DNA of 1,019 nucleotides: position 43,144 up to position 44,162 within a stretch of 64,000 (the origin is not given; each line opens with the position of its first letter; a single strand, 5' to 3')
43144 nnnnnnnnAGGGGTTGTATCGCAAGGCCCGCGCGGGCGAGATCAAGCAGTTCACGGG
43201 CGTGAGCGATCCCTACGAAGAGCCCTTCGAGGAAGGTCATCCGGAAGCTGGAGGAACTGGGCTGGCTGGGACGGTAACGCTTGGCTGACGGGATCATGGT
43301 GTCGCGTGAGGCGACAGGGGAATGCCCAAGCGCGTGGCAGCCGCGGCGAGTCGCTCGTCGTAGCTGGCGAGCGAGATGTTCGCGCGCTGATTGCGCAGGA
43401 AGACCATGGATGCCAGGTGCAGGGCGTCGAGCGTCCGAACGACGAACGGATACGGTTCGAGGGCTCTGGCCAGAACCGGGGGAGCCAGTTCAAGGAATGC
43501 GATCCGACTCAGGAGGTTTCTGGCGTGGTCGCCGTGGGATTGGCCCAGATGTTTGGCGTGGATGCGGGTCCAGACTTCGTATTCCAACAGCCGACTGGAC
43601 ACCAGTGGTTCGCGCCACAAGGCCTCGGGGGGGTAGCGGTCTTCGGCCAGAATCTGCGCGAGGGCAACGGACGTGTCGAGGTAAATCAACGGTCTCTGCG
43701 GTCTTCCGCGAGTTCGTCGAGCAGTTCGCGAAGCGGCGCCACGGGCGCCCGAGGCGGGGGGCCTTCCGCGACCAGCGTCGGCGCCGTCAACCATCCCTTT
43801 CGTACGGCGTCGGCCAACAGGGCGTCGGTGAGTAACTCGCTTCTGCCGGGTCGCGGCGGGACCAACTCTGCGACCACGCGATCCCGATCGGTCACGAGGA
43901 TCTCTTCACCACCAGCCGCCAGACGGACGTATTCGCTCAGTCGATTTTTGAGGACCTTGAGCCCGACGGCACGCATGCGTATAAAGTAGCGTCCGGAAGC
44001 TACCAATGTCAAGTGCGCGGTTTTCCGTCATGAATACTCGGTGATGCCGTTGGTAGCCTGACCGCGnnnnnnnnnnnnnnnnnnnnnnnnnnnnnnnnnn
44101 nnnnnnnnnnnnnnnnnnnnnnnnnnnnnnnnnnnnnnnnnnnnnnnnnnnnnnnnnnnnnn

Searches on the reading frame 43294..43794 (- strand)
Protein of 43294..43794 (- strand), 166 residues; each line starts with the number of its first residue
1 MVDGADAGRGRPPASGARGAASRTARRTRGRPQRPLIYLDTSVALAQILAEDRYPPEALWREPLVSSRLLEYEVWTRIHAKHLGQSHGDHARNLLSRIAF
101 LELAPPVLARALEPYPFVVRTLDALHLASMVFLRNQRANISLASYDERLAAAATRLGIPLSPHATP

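Call 67: search_protein_families(library=pfam, proteins=[window:43294-43794:-], max_evalue=0.01)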
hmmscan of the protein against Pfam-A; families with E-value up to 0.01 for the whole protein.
window:43294-43794:- (166 aa): 1 family
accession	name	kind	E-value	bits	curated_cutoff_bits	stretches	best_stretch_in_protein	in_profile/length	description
PF01850.27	PIN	-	3.3e-10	41.1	23.6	1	37-153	1-118/120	PIN domain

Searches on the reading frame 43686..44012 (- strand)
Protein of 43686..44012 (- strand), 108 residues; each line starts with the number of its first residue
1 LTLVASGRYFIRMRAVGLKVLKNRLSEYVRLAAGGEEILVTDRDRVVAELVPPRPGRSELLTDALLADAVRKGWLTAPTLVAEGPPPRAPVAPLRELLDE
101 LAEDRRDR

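Call 67: search_protein_families(library=pfam, proteins=[window:43686-44012:-], max_evalue=0.01)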
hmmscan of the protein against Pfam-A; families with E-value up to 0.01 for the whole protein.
window:43686-44012:- (108 aa): 1 family
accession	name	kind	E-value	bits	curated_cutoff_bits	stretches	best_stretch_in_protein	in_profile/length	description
PF02604.26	PhdYeFM_antitox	-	2.6e-07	30.7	29.8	1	13-54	1-43/74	Antitoxin Phd_YefM, type II toxin-antitoxin system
